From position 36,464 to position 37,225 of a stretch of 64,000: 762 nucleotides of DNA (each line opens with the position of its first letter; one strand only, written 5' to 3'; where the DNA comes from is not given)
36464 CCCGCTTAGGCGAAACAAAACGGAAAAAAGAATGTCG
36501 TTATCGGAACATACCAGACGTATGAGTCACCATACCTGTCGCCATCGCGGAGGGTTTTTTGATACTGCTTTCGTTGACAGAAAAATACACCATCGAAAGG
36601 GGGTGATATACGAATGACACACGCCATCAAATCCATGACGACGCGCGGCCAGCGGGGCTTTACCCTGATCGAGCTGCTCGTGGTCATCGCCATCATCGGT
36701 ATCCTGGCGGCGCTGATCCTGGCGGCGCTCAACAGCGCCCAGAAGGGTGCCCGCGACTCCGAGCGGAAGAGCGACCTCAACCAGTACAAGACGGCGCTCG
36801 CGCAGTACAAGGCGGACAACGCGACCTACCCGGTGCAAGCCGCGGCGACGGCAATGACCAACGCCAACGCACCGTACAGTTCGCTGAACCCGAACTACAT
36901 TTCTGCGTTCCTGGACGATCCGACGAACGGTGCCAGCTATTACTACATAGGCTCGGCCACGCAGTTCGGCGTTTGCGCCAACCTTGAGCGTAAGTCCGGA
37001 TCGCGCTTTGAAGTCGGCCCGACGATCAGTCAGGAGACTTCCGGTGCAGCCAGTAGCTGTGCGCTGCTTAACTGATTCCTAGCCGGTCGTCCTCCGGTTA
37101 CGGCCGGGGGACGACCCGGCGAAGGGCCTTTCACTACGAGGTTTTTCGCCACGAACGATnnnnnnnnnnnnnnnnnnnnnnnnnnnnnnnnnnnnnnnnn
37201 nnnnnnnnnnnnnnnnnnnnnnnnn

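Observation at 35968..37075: Tandem major pilins share a 64-nt identical block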

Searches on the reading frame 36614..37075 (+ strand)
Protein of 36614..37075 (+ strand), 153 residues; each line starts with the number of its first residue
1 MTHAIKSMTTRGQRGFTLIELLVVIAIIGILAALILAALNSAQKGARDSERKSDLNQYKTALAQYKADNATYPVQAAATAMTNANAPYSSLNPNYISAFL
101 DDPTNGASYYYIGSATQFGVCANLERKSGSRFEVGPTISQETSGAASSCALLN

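Call 10: search_protein_families(library=pfam, proteins=[window:36614-37075:+], max_evalue=0.01)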
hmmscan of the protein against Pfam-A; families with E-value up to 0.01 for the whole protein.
window:36614-37075:+ (153 aa): 2 families
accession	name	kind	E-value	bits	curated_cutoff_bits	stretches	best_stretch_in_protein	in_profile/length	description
PF07963.17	N_methyl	-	4.6e-10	39.1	21.2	1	11-35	2-26/27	Prokaryotic N-terminal methylation motif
PF08334.16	T2SSG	-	5.1e-05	23.7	21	1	41-118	4-85/108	Type II secretion system (T2SS), protein G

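Call 50: find_homologous_proteins(query=window:36614-37072:+, max_evalue=1e-20)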
Query window:36614-37072:+ (153 aa): 77 proteins with E <= 1e-20 among 8000 candidates.
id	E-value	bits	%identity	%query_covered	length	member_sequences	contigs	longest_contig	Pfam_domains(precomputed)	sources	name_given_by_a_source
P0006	2.7e-91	321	100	100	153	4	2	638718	PF07963.18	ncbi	ncbi:MAG: prepilin-type N-terminal cleavage/methylation domain-containing protein [Patescibacteria g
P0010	6.1e-73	261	80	100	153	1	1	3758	PF07963.18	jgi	jgi:type IV pilus assembly protein PilA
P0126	8.8e-55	202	64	100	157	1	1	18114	PF07963.18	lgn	-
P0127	2.2e-53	198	68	98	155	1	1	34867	PF07963.18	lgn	-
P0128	3.2e-53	197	67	97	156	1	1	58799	PF07963.18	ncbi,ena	-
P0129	8.2e-47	177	61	97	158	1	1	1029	PF07963.18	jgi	jgi:prepilin-type N-terminal cleavage/methylation domain-containing protein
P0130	2.1e-46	175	64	88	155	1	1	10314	PF07963.18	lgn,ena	-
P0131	1.5e-43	166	57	97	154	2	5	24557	PF07963.18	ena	-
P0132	3.6e-43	165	57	93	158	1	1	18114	PF07963.18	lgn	-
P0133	1.2e-42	163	59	94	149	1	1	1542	PF07963.18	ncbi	-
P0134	2.3e-41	159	61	93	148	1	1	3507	PF07963.18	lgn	-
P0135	3.4e-41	158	64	86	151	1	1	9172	PF07963.18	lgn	-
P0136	2.1e-40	156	60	94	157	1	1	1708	PF07963.18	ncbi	-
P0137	2.3e-40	156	60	93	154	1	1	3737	PF07963.18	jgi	jgi:prepilin-type N-terminal cleavage/methylation domain-containing protein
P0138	2.6e-39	152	61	97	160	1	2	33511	PF07963.18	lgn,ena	-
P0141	1.7e-38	150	57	96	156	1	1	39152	PF07963.18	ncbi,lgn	-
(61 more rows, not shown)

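Call 51: find_encoding_contigs(protein=P0126, flank=3000, max_places=2)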
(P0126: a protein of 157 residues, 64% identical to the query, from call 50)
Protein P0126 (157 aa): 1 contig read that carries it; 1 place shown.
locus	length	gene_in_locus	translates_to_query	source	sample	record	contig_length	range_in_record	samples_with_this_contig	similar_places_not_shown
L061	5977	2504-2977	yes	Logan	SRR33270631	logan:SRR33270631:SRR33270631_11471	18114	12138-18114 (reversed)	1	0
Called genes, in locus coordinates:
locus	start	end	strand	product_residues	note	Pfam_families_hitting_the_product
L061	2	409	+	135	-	?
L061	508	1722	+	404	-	PF28597:T2SSF_N, PF00482:T2SSF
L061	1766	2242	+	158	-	PF07963:N_methyl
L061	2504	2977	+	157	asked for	PF07963:N_methyl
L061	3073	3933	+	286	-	PF06750:A24_N_bact, PF01478:Peptidase_A24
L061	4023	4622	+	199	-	-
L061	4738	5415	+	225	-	-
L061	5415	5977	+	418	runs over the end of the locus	PF07963:N_methyl (weak)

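Call 52: find_encoding_contigs(protein=P0127, flank=3000, max_places=2)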
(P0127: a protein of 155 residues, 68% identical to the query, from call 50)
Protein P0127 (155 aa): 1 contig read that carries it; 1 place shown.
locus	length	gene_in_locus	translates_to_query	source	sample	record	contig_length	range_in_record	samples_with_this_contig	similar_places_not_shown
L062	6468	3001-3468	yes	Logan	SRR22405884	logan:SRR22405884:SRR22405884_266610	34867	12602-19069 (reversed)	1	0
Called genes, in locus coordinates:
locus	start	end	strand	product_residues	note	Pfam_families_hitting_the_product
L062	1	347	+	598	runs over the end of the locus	PF05157:MshEN, PF00437:T2SSE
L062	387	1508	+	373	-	PF00437:T2SSE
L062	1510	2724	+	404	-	PF28597:T2SSF_N, PF00482:T2SSF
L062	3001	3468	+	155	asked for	PF07963:N_methyl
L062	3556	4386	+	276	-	PF06750:A24_N_bact, PF01478:Peptidase_A24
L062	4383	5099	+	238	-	PF07963:N_methyl (weak)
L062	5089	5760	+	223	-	PF07963:N_methyl (weak)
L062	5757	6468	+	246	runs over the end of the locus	PF07963:N_methyl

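Call 53: find_encoding_contigs(protein=P0141, flank=3000, max_places=2)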
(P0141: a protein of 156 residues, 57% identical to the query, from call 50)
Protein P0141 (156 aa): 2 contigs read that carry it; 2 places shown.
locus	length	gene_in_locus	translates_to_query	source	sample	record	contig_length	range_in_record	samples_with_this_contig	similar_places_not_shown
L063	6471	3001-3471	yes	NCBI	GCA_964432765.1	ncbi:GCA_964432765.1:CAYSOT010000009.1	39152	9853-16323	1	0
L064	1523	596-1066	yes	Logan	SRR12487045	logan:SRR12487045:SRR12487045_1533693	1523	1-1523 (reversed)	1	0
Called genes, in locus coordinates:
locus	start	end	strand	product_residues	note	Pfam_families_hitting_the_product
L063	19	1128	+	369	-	PF00437:T2SSE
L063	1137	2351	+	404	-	PF28597:T2SSF_N, PF00482:T2SSF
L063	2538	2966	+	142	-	-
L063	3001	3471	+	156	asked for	PF07963:N_methyl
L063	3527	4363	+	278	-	PF06750:A24_N_bact, PF01478:Peptidase_A24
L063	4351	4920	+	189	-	-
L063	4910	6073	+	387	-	-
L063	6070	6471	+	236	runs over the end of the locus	PF07963:N_methyl (weak)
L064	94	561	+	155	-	PF07963:N_methyl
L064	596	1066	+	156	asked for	PF07963:N_methyl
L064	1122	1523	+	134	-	?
